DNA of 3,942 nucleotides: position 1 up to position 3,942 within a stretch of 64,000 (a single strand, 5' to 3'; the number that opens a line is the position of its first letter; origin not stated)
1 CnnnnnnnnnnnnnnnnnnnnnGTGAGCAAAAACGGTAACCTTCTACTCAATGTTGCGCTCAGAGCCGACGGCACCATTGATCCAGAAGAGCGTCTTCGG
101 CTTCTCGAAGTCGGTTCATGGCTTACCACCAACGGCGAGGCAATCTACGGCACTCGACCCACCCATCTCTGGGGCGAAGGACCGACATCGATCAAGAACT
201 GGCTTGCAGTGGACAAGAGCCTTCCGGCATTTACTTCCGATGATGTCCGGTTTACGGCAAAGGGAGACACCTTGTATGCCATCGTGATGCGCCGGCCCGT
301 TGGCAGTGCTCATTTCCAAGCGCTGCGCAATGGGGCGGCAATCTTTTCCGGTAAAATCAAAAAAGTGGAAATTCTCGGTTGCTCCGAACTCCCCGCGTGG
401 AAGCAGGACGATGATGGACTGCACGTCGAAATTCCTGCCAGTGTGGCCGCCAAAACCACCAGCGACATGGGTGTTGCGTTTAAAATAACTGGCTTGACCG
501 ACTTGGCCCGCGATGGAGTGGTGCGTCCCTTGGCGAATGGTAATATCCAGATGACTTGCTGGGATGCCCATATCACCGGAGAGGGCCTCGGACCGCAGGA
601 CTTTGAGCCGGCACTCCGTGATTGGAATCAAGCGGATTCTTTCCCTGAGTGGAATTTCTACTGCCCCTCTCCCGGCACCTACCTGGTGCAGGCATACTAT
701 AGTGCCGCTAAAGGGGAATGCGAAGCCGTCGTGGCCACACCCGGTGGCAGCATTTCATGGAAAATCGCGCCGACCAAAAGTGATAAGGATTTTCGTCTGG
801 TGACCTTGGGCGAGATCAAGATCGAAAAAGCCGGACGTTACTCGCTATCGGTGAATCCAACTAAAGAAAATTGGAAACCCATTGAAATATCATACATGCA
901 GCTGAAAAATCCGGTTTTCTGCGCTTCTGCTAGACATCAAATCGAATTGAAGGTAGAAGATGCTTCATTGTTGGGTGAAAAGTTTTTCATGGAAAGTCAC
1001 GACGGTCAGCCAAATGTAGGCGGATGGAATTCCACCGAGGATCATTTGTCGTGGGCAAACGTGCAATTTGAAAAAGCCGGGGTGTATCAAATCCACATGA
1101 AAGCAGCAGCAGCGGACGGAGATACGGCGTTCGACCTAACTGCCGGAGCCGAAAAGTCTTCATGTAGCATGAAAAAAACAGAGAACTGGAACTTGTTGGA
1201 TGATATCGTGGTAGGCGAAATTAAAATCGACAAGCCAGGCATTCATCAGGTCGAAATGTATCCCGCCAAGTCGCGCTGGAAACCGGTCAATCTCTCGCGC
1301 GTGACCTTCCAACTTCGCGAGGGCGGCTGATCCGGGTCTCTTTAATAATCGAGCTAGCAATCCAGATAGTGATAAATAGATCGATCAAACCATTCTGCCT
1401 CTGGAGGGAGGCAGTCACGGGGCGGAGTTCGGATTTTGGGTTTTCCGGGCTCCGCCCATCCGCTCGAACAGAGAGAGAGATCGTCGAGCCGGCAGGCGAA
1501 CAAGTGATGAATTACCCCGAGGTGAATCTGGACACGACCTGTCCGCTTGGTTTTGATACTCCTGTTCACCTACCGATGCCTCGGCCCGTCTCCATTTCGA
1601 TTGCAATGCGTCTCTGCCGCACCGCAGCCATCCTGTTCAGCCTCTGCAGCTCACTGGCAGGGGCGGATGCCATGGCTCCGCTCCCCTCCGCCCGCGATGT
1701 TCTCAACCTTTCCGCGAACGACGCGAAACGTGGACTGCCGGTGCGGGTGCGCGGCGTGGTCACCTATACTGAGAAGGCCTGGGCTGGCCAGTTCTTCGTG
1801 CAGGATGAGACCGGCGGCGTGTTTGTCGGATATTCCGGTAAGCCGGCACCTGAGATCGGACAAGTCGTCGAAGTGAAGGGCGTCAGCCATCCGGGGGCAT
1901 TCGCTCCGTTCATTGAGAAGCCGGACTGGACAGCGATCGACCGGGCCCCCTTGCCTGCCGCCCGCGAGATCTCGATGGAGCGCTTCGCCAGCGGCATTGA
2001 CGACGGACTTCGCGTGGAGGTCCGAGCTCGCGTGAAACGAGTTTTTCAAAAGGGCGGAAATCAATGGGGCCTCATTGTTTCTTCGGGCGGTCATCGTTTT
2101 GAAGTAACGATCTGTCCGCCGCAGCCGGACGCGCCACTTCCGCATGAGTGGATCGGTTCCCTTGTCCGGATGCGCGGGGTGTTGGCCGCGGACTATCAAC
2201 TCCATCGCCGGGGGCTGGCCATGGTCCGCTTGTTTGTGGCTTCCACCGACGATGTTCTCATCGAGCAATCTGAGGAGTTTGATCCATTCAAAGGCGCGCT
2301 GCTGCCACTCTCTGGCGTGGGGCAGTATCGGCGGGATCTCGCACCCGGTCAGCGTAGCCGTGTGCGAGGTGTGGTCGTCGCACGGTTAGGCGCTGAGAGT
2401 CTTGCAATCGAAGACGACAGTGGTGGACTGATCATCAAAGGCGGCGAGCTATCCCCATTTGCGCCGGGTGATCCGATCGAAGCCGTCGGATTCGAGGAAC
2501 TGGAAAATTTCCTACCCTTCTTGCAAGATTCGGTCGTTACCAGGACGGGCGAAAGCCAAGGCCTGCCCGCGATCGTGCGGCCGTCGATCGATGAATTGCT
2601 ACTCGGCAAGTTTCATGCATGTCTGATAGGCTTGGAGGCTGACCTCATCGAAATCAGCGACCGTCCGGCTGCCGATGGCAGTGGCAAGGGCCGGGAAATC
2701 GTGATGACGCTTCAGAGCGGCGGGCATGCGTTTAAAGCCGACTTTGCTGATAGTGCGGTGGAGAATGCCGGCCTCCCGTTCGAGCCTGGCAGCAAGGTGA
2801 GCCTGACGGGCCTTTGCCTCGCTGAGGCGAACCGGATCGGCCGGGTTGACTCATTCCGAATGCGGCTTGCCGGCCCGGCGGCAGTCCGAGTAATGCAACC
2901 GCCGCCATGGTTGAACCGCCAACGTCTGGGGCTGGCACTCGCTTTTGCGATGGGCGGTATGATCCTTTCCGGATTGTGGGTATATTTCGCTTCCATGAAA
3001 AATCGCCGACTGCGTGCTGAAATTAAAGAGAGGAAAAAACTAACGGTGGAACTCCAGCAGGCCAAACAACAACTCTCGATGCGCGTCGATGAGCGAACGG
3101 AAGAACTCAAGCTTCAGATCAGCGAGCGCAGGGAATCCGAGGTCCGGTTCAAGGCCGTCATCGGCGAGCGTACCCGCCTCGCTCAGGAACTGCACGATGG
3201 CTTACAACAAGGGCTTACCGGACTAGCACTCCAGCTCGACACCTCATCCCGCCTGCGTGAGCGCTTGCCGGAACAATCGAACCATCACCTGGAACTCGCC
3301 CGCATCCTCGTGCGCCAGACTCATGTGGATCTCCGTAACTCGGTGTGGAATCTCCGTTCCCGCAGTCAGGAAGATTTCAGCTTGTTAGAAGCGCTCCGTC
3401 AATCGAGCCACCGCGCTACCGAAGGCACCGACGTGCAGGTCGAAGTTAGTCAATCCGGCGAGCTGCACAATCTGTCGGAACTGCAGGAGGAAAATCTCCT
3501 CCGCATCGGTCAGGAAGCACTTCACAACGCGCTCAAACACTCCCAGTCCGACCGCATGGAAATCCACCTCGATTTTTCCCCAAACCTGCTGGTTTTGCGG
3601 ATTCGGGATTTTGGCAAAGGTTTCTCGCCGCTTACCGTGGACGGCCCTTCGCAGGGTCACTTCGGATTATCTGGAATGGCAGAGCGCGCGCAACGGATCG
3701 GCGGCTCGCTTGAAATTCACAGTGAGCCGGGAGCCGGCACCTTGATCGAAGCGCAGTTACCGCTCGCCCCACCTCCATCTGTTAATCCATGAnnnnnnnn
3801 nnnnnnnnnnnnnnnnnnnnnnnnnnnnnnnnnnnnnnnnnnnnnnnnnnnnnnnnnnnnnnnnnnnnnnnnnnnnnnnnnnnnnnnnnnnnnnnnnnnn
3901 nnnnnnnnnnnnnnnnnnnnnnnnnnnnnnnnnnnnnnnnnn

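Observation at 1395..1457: Covarying two-hairpin element upstream of both sensor-kinase operons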

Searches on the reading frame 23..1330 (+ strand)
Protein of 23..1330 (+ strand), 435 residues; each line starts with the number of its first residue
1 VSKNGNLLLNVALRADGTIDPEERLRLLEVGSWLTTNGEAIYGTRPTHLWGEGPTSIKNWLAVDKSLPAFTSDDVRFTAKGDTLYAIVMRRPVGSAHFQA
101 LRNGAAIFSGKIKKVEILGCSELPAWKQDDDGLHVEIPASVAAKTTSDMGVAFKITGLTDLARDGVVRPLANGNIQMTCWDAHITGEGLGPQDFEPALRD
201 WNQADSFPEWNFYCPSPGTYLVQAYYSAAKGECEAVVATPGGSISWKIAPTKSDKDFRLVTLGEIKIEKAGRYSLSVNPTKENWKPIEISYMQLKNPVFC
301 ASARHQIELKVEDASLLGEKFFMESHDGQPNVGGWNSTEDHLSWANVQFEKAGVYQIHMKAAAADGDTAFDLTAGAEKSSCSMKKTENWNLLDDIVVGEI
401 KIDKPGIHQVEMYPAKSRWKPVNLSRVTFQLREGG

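Call 20: search_protein_families(library=pfam, proteins=[window:23-1330:+])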
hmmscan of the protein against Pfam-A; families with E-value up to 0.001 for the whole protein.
window:23-1330:+ (435 aa): 5 families
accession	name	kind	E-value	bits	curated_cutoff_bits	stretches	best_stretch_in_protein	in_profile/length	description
PF16871.11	DUF5077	-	8.7e-11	42.5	24.6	1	334-413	26-100/122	Domain of unknown function (DUF5077)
PF01120.23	Alpha_L_fucos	-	1.3e-09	38.4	25.2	1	2-39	308-345/345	Alpha-L-fucosidase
PF16757.11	Fucosidase_C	-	9.8e-07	29.7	25.6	1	72-156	6-88/88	Alpha-L-fucosidase C-terminal domain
PF16990.11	CBM_35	-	5.5e-05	23.9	28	0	324-384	20-80/121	Carbohydrate binding module (family 35)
PF03422.21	CBM_6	-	0.0001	23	28.9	1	329-429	22-123/125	Carbohydrate binding module (family 6)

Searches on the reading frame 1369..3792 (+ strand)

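Call 19: search_protein_families(library=pfam, proteins=[window:1369-3792:+])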
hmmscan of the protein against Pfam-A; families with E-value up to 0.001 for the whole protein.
window:1369-3792:+ (807 aa): 3 families
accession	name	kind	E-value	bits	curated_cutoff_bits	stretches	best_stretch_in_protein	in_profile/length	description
PF07730.19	HisKA_3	-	2.3e-13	50.9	24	1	600-665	1-66/68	Histidine kinase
PF02518.31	HATPase_c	-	2.5e-12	47.7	26.4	1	707-800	3-110/111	Histidine kinase-, DNA gyrase B-, and HSP90-like ATPase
PF13581.12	HATPase_c_2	-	0.0001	22.8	27.4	1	700-764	22-91/127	Histidine kinase-like ATPase domain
